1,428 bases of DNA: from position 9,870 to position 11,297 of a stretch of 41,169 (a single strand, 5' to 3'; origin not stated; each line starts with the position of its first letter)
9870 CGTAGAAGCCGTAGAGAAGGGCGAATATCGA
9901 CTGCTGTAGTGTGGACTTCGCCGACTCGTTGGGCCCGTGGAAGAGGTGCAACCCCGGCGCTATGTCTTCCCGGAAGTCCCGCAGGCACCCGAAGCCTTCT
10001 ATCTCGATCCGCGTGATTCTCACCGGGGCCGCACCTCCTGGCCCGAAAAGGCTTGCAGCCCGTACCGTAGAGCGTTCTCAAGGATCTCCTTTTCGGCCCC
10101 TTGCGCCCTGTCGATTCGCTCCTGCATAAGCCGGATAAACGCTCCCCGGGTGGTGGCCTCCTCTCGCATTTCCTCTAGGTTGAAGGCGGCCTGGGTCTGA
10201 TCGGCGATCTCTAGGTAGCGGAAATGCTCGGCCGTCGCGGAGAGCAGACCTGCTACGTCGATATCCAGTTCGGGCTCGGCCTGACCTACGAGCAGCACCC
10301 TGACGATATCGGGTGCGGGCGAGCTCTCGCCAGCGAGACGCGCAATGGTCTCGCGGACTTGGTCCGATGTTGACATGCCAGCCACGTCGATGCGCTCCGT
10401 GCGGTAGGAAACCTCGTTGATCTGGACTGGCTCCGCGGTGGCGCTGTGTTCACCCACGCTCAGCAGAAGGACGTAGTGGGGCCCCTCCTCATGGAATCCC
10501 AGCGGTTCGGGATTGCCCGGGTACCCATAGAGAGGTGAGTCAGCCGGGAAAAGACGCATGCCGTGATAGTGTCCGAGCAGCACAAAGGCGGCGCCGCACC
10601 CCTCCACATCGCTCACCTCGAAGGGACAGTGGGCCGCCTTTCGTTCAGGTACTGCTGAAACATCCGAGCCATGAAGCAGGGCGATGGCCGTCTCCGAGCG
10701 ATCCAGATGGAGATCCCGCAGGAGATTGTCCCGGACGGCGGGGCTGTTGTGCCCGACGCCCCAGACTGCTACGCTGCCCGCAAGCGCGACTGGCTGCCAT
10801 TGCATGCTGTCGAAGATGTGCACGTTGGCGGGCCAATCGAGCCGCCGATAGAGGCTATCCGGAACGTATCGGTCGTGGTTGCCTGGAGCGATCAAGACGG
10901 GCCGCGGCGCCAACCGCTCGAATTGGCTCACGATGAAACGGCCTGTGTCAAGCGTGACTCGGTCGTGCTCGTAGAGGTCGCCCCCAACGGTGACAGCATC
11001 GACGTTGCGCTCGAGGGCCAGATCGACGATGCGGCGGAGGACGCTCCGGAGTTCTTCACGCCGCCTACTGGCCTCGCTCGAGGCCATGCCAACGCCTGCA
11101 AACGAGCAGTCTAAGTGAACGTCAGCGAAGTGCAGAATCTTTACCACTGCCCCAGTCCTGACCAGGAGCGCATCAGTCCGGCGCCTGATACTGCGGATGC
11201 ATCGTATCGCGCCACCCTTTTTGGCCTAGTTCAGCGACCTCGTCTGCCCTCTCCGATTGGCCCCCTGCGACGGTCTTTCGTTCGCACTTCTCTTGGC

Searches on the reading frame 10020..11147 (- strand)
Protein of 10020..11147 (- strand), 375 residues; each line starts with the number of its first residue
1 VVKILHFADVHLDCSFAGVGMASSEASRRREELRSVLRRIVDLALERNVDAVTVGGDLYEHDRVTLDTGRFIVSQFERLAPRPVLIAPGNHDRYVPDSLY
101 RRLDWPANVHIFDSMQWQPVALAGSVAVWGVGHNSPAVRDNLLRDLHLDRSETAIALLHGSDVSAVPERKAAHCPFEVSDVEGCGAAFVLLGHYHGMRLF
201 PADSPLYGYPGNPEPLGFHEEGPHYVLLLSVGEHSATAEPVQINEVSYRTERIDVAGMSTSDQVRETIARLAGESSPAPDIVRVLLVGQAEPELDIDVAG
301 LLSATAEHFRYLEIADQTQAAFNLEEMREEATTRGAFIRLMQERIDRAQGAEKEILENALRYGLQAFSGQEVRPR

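Call 19: search_protein_families(library=padloc, proteins=[window:10020-11147:-], max_evalue=1)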
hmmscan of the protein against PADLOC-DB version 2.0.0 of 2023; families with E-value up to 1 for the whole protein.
window:10020-11147:- (375 aa): 1 family
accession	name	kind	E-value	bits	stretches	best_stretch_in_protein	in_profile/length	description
PDLC02924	HNH_I-A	-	0.015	13.3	1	293-362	112-178/198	-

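Call 84: search_protein_families(library=pfam, proteins=[window:10020-11147:-], max_evalue=0.001)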
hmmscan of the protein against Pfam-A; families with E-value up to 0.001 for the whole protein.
window:10020-11147:- (375 aa): 2 families
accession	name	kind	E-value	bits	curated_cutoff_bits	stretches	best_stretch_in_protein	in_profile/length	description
PF00149.33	Metallophos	-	1.1e-12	49.3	21.5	1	3-196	2-190/191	Calcineurin-like phosphoesterase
PF12850.12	Metallophos_2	-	2.4e-08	34.6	27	1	3-228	2-149/154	Calcineurin-like phosphoesterase superfamily domain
